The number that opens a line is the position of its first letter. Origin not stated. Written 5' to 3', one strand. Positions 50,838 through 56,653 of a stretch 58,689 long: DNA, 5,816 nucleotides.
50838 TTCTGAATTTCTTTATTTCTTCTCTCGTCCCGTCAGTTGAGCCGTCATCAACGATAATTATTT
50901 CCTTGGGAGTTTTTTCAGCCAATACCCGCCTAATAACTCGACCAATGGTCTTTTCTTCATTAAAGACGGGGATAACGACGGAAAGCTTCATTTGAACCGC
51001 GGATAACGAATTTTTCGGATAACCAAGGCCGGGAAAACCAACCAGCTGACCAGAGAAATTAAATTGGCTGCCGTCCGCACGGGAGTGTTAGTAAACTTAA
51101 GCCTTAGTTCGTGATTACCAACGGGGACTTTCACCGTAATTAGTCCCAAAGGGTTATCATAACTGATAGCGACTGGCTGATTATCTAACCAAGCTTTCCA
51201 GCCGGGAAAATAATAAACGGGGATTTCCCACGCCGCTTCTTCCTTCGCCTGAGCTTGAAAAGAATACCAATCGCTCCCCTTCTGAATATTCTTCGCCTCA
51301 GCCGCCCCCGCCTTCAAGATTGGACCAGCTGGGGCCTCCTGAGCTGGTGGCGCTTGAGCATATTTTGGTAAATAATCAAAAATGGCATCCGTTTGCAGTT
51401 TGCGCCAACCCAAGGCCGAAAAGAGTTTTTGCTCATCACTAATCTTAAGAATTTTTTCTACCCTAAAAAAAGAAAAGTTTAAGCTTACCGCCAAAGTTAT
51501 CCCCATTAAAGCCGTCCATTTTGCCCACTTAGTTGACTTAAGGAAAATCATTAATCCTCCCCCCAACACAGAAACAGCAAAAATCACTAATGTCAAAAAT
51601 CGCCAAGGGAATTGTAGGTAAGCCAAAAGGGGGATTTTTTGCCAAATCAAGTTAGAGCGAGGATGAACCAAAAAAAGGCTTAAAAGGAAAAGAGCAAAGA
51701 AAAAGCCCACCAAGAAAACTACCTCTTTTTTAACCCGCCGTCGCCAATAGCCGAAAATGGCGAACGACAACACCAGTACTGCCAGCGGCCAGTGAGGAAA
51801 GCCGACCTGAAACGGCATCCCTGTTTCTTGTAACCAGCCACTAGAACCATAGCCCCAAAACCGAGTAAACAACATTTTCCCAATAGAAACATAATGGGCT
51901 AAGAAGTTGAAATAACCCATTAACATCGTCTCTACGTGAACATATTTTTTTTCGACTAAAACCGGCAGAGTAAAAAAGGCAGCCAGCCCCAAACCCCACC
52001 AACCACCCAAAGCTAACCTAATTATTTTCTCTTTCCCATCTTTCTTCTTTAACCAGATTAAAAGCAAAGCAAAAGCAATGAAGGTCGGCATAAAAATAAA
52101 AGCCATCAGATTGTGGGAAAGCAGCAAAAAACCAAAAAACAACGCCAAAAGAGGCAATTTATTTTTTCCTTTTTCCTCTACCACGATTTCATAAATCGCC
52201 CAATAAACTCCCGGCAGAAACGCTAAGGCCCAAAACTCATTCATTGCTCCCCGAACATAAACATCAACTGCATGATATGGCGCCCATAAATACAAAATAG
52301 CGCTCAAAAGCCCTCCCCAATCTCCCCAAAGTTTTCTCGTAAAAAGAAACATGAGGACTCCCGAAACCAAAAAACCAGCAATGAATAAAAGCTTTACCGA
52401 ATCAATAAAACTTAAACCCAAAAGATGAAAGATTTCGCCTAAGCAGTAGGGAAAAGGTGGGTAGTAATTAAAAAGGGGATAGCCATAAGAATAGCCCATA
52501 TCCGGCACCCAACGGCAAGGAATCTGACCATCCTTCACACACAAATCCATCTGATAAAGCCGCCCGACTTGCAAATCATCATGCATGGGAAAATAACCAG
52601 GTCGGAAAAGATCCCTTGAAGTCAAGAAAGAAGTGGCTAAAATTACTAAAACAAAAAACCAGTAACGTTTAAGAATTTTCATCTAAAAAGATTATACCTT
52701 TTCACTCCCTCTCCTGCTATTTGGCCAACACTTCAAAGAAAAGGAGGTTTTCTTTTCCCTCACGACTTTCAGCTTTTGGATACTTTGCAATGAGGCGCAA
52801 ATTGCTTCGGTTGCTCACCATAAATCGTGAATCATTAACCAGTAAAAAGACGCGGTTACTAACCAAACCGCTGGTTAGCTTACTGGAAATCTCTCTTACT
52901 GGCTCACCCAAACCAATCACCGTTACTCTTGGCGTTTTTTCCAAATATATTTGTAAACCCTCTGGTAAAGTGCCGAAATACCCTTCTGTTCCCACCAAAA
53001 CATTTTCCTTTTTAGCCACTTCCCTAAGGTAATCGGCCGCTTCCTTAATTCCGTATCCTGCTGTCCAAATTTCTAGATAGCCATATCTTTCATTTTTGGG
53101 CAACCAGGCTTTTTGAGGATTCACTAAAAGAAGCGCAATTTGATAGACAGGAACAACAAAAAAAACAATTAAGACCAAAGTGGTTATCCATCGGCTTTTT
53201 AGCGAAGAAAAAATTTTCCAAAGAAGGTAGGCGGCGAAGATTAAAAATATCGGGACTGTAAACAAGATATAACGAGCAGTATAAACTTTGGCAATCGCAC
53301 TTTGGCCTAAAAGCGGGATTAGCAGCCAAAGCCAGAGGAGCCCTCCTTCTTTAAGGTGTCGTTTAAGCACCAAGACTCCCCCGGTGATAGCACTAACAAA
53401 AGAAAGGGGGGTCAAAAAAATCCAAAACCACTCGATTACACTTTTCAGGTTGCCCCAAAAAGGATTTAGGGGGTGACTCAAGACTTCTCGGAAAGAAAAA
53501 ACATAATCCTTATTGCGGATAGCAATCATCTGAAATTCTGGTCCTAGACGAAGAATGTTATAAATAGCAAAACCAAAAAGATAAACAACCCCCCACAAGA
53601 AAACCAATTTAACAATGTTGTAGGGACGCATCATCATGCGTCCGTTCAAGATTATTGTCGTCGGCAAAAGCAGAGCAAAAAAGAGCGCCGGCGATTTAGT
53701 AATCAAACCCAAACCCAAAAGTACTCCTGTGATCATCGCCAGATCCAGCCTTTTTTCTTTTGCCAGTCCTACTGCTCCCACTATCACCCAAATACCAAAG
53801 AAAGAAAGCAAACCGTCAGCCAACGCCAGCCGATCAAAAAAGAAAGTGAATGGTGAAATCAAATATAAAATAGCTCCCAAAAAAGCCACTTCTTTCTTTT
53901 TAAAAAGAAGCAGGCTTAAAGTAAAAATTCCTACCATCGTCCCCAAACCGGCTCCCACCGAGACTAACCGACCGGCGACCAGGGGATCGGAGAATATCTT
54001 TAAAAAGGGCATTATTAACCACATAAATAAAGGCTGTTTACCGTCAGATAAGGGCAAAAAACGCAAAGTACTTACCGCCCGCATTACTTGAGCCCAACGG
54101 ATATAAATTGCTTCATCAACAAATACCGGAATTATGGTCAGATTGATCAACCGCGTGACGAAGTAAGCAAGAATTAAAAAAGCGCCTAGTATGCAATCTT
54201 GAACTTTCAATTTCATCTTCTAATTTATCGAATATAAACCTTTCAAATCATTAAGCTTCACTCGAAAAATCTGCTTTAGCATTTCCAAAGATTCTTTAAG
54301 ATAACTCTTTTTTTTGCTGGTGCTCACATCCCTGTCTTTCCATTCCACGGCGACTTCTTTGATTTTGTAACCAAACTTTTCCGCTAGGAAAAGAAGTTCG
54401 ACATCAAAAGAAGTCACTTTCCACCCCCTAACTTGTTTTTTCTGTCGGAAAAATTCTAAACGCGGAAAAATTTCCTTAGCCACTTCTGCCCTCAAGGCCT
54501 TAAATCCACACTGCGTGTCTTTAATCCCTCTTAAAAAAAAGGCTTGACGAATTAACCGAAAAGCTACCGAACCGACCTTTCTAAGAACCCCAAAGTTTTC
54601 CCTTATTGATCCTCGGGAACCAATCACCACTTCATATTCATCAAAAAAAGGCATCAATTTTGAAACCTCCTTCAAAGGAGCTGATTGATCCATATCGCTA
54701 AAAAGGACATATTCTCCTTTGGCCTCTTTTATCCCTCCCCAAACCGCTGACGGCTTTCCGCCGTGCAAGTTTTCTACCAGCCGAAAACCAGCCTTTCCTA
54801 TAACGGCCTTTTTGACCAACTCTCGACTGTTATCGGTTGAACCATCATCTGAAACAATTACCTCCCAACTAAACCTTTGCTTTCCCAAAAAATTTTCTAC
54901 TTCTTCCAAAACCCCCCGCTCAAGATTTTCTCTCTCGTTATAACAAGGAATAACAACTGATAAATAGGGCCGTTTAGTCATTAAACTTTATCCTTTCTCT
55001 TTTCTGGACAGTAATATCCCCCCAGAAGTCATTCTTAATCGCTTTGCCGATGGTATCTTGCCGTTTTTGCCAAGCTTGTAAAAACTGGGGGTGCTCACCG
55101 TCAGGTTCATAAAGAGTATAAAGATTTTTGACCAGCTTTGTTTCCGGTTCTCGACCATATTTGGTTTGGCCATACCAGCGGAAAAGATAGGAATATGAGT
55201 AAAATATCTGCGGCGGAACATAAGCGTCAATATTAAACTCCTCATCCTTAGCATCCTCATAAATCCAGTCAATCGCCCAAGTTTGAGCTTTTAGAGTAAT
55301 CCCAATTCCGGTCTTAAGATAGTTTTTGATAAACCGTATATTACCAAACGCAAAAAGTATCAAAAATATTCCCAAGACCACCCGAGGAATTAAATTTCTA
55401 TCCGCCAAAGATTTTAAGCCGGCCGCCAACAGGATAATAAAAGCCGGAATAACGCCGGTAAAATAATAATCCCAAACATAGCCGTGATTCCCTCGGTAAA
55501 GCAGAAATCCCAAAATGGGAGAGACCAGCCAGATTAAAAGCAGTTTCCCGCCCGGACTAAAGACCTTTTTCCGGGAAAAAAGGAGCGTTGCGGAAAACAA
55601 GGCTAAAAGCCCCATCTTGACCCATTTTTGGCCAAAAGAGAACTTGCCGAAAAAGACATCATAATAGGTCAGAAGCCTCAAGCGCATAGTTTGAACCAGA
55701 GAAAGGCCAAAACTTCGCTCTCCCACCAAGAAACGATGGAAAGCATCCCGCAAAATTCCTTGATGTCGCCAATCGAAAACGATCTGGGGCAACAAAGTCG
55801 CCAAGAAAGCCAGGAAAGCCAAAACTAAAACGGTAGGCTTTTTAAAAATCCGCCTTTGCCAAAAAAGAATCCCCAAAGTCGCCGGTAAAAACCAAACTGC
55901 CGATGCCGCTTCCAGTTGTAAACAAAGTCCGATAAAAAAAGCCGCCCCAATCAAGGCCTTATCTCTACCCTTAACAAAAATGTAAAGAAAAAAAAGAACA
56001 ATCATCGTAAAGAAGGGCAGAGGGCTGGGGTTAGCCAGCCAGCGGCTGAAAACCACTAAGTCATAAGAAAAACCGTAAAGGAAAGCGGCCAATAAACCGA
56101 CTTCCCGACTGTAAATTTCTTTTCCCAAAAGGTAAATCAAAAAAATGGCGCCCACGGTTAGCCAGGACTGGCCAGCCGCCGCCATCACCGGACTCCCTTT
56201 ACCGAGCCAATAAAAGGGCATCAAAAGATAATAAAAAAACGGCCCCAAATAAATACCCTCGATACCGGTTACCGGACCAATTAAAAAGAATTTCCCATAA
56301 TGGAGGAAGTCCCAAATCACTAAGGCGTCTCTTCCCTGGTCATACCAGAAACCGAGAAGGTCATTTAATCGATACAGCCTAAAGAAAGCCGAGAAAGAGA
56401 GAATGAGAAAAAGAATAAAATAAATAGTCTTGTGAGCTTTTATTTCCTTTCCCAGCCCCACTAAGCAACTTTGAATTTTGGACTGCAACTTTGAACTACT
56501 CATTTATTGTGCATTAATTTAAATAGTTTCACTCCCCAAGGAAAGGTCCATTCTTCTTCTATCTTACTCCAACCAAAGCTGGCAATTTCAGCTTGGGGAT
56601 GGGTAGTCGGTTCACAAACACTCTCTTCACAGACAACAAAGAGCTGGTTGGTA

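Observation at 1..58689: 58-kb one-strand glycosylation super-locus with 24 GT-C-like membrane proteins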

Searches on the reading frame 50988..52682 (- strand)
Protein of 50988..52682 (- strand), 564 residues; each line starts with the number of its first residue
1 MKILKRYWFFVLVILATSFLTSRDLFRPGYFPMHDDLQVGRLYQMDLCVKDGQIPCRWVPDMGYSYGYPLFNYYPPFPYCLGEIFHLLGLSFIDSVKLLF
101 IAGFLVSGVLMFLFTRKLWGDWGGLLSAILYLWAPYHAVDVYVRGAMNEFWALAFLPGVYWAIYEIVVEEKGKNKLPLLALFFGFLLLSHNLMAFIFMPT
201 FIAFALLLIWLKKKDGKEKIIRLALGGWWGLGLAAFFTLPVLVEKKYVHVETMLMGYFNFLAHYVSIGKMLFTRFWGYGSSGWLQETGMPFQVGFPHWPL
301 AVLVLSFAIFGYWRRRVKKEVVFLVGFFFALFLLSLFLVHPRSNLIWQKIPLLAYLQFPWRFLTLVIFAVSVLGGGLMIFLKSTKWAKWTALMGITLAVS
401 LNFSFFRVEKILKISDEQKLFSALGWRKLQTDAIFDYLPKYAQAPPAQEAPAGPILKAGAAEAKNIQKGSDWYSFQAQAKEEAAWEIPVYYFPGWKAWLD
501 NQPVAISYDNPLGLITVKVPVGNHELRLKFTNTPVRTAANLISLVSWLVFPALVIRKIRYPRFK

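Call 8: search_protein_families(library=pfam, proteins=[window:50988-52682:-], max_evalue=0.01)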
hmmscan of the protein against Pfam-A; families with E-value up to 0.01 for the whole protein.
window:50988-52682:- (564 aa): 1 family
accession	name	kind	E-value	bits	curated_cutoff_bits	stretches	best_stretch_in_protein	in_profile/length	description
PF10131.15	PTPS_related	-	3.6e-07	29.5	26.4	1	71-401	1-303/621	6-pyruvoyl-tetrahydropterin synthase related domain; membrane protein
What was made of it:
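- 50988..52682 (-): g41, GT-C family F3 (PTPS_related). PTPS_related at 29.5 bits (call 8).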

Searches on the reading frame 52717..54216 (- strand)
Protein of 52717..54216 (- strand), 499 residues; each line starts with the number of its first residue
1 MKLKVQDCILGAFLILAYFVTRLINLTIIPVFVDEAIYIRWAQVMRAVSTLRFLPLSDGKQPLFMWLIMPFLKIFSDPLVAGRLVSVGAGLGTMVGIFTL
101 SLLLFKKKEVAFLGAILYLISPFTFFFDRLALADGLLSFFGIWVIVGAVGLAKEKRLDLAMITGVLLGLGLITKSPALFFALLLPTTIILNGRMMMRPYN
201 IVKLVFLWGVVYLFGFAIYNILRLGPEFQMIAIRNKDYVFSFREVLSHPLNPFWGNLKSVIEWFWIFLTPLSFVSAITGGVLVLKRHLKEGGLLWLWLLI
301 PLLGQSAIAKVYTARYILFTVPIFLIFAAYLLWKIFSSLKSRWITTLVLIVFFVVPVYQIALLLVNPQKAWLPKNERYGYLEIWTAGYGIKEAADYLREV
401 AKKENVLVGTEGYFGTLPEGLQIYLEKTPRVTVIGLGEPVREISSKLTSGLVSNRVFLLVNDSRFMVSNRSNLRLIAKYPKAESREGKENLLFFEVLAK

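Call 8: search_protein_families(library=pfam, proteins=[window:52717-54216:-], max_evalue=0.01)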
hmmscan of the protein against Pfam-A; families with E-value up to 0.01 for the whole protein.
window:52717-54216:- (499 aa): 2 families
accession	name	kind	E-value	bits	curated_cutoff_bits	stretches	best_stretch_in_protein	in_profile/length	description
PF13231.12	PMT_2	-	9.3e-10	39.4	26.1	1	62-202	4-145/160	Dolichyl-phosphate-mannose-protein mannosyltransferase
PF02366.24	PMT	-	9.1e-05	22.6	22.7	1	59-190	61-199/245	Dolichyl-phosphate-mannose-protein mannosyltransferase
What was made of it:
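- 52717..54216 (-): g42, GT-C, PMT_2. PMT_2 at 39.4 bits (call 8).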

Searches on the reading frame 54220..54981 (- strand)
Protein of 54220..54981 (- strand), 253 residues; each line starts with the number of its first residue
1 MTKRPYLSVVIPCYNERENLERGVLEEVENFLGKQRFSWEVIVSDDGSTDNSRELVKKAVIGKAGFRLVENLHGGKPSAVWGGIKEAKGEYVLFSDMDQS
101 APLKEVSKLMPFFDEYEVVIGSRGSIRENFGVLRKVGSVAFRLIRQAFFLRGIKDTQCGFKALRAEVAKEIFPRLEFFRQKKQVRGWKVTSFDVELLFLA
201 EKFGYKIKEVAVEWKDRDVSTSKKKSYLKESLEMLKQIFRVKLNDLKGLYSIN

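Call 8: search_protein_families(library=pfam, proteins=[window:54220-54981:-], max_evalue=0.01)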
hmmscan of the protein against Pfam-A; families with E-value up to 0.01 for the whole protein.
window:54220-54981:- (253 aa): 3 families
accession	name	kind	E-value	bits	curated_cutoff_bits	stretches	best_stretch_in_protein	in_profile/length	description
PF00535.33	Glycos_transf_2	-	4.3e-25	89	23.3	1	8-172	1-168/168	Glycosyl transferase family 2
PF13641.12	Glyco_tranf_2_3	-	0.0006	20.3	27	1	6-118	2-118/230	Glycosyltransferase like family 2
PF10111.15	Glyco_tranf_2_2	-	0.0021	18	27.3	1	8-103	1-96/276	Glycosyltransferase like family 2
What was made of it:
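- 54220..54981 (-): g43, DPM1-like GT2. Glycos_transf_2 at 89 bits (call 8).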

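Call 51: search_protein_families(library=ncbifam, proteins=[window:54220-54981:-], max_evalue=1e-10)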
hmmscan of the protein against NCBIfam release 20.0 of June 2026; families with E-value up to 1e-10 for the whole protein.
window:54220-54981:- (253 aa): 7 families
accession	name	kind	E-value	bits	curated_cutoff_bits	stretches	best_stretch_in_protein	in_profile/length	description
NF007986.1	PRK10714.1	equivalog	3e-15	56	529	1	7-171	8-172/316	undecaprenyl-phosphate 4-deoxy-4-formamido-L-arabinose transferase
NF007482.0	PRK10073.1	equivalog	4e-14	52.3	423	1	2-109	3-106/334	glycosyltransferase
NF041875.1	EPS_EpsD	equivalog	8.5e-13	48.4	370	1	7-108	1-99/325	exopolysaccharide biosynthesis glycosyltransferase EpsD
NF038302.1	EPS_HpsE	equivalog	2.4e-12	46.5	300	1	7-131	3-129/307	hormogonium polysaccharide biosynthesis glycosyltransferase HpsE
TIGR03937.1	PgaC_IcaA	equivalog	9.1e-12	44.6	422.3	1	3-99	43-136/407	poly-beta-1,6-N-acetyl-D-glucosamine synthase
NF041391.1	DPhHxTase_Halo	equivalog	9.3e-12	44.4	375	1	13-243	3-210/213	dolichyl-phosphate hexose transferase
TIGR04182.1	glyco_TIGR04182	equivalog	3e-11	43.3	325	1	8-241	3-217/293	S-layer glycoprotein N-glycosyltransferase AglJ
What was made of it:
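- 54220..54981 (-): Dol-P-hexose transferase model matched over positions 3-210 of 213, at 44 bits (call 51).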

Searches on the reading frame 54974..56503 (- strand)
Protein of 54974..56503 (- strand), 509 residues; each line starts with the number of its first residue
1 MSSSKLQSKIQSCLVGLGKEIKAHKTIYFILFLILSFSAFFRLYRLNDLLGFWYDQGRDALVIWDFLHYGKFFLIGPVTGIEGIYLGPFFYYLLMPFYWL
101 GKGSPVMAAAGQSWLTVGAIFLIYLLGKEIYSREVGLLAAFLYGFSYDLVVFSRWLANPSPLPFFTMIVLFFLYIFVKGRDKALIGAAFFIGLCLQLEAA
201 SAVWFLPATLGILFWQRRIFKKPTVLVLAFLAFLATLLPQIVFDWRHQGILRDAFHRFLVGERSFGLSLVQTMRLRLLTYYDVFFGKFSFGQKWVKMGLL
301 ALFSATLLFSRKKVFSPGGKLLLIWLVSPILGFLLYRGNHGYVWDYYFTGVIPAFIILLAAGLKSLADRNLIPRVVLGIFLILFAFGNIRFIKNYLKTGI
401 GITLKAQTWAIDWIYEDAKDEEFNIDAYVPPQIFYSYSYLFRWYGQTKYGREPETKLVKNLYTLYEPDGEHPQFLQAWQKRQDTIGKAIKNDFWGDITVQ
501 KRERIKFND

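Call 8: search_protein_families(library=pfam, proteins=[window:54974-56503:-], max_evalue=0.01)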
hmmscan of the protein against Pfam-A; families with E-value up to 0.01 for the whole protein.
window:54974-56503:- (509 aa): 1 family
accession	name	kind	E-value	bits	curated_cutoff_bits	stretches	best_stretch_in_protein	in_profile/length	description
PF13231.12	PMT_2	-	4.1e-10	40.5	26.1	1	88-241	4-158/160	Dolichyl-phosphate-mannose-protein mannosyltransferase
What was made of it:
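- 54974..56503 (-): g44, GT-C family F2 (PMT_2). PMT_2 at 40.5 bits (call 8).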

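Call 12: find_encoding_contigs(protein=window:54974-56503:-, flank=10000, max_places=4)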
Protein window:54974-56503:- (509 aa): 6 contigs read that carry it; 4 places shown.
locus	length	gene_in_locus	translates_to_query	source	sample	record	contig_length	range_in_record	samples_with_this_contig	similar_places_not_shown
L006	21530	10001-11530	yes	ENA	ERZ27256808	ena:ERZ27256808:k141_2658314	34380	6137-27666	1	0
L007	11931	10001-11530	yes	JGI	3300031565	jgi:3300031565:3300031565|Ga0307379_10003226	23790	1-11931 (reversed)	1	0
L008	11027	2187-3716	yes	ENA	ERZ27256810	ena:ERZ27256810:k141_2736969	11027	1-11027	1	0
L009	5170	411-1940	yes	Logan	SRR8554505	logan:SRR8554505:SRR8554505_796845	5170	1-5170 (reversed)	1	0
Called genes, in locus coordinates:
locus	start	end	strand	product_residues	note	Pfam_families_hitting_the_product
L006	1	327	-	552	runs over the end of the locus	PF00343:Phosphorylase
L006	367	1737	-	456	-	PF03065:Glyco_hydro_57, PF01522:Polysacc_deac_1 (weak)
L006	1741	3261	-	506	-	PF08323:Glyco_transf_5, PF20706:GT4-conflict (weak), PF00534:Glycos_transf_1, PF13692:Glyco_trans_1_4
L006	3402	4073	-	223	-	PF01746:tRNA_m1G_MT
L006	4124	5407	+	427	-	PF00070:Pyr_redox (weak), PF02737:3HCDH_N (faint), PF03721:UDPG_MGDP_dh_N, PF07992:Pyr_redox_2 (weak), PF00984:UDPG_MGDP_dh, PF03720:UDPG_MGDP_dh_C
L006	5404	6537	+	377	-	PF00535:Glycos_transf_2, PF04138:GtrA_DPMS_TM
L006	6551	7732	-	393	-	PF02366:PMT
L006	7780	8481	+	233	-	PF00535:Glycos_transf_2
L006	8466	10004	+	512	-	PF13231:PMT_2, PF02366:PMT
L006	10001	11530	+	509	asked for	PF13231:PMT_2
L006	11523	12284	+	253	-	PF00535:Glycos_transf_2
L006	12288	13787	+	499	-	PF13231:PMT_2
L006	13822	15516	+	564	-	PF10131:PTPS_related (weak)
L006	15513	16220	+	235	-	PF00535:Glycos_transf_2, PF10111:Glyco_tranf_2_2, PF13641:Glyco_tranf_2_3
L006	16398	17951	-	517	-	-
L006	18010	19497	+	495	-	PF01943:Polysacc_synt, PF13440:Polysacc_synt_3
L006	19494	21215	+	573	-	-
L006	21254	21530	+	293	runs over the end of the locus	PF00535:Glycos_transf_2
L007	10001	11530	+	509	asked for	PF13231:PMT_2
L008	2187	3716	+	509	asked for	PF13231:PMT_2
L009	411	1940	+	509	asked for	PF13231:PMT_2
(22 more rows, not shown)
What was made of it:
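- On Three-component (Gtr-type) glycosylation system: A GtrA_DPMS_TM domain is fused to a GT2 3 kb beyond the window (call 12).
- A GT2-GtrA_DPMS_TM fusion lies in the flank (call 12).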

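Call 51: search_protein_families(library=ncbifam, proteins=[L006:7780-8481:+, L006:5404-6537:+], max_evalue=1e-10)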
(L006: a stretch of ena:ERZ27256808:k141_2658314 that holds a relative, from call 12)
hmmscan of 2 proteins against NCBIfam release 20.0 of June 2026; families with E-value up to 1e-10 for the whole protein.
L006:7780-8481:+ (233 aa): 9 families
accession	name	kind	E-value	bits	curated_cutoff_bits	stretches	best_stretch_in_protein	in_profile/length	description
NF007986.1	PRK10714.1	equivalog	6.6e-24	84.5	529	1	2-169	3-172/316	undecaprenyl-phosphate 4-deoxy-4-formamido-L-arabinose transferase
NF047588.1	GlcsyltransPgfSStrep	equivalog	2e-21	76.5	500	1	7-173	3-171/308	glycosyltransferase PgfS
TIGR03937.1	PgaC_IcaA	equivalog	1.1e-19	70.8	422.3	1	3-113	43-150/407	poly-beta-1,6-N-acetyl-D-glucosamine synthase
NF007482.0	PRK10073.1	equivalog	9.7e-18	64.2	423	1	2-117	3-114/334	glycosyltransferase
NF041391.1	DPhHxTase_Halo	equivalog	4.5e-15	55.2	375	1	13-207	3-188/213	dolichyl-phosphate hexose transferase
NF058614.1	PPMAGASynPpgS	equivalog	1.5e-13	50.7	370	1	9-130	4-120/226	polyprenyl-phospho-N-acetylgalactosaminyl synthase PpgS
NF047683.1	TeichurnBiosyTuaG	equivalog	2.1e-13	50.5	400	1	6-115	7-113/252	teichuronic acid biosynthesis protein TuaG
TIGR04283.1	glyco_like_mftF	equivalog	4.3e-12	46.1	182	1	7-122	1-107/221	TIGR04283 family arsenosugar biosynthesis glycosyltransferase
TIGR03111.1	glyc2_xrt_Gpos1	hypoth_equivalog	1e-11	44.3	363.95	1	3-126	47-172/439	TIGR03111 family XrtG-associated glycosyltransferase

L006:5404-6537:+ (377 aa): 2 families
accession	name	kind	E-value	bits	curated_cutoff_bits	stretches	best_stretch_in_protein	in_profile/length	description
TIGR04182.1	glyco_TIGR04182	equivalog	6.8e-14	51.9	325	1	6-262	5-234/293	S-layer glycoprotein N-glycosyltransferase AglJ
NF047588.1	GlcsyltransPgfSStrep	equivalog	8.8e-14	51.4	500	1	3-149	3-146/308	glycosyltransferase PgfS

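Call 67: search_protein_families(library=pfam, proteins=[L006:6551-7732:-], max_evalue=0.01)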
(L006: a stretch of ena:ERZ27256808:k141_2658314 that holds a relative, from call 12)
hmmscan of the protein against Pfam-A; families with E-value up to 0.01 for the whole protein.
L006:6551-7732:- (393 aa): 1 family
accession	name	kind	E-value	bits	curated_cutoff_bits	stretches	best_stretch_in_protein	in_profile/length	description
PF02366.24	PMT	-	7.5e-09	35.9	22.7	1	93-250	83-236/245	Dolichyl-phosphate-mannose-protein mannosyltransferase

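Call 74: find_homologous_proteins(query=L006:3402-4073:-, max_evalue=1e-20)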
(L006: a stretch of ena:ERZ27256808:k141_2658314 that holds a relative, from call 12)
Query L006:3402-4073:- (223 aa): 8000 proteins with E <= 1e-20 among 8000 candidates; the best 120 are listed.
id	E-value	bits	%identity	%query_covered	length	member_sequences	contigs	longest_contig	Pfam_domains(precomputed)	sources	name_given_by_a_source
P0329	2.9e-144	496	100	100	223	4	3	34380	PF01746.27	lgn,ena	-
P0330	1.7e-114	399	80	100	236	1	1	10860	PF01746.27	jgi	-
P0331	3.0e-114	398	80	100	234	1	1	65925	PF01746.27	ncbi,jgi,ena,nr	ncbi:MAG TPA: tRNA (guanosine(37)-N1)-methyltransferase TrmD [Clostridia bacterium]|nr:tRNA (guanosi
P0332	3.8e-114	398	80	100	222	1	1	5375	PF01746.27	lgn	-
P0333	5.4e-114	397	81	100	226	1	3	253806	PF01746.27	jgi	jgi:tRNA (guanine37-N1)-methyltransferase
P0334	8.6e-114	397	80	100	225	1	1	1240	PF01746.27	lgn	-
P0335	3.2e-112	392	79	100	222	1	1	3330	PF01746.27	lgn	-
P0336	4.0e-112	391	79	99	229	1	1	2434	PF01746.27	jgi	jgi:tRNA (guanine37-N1)-methyltransferase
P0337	8.8e-110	384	77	100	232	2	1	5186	PF01746.27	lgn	-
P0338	8.8e-110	384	77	100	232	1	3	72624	PF01746.27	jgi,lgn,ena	-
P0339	1.7e-109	383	76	100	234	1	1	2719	PF01746.27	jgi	-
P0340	4.0e-109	381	77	99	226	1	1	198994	PF01746.27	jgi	jgi:tRNA (guanine37-N1)-methyltransferase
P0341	8.8e-109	380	76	100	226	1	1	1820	PF01746.27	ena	-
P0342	4.6e-108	378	76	100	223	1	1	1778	PF01746.27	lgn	-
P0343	1.0e-107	377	75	100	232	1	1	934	PF01746.27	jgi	jgi:tRNA (guanine37-N1)-methyltransferase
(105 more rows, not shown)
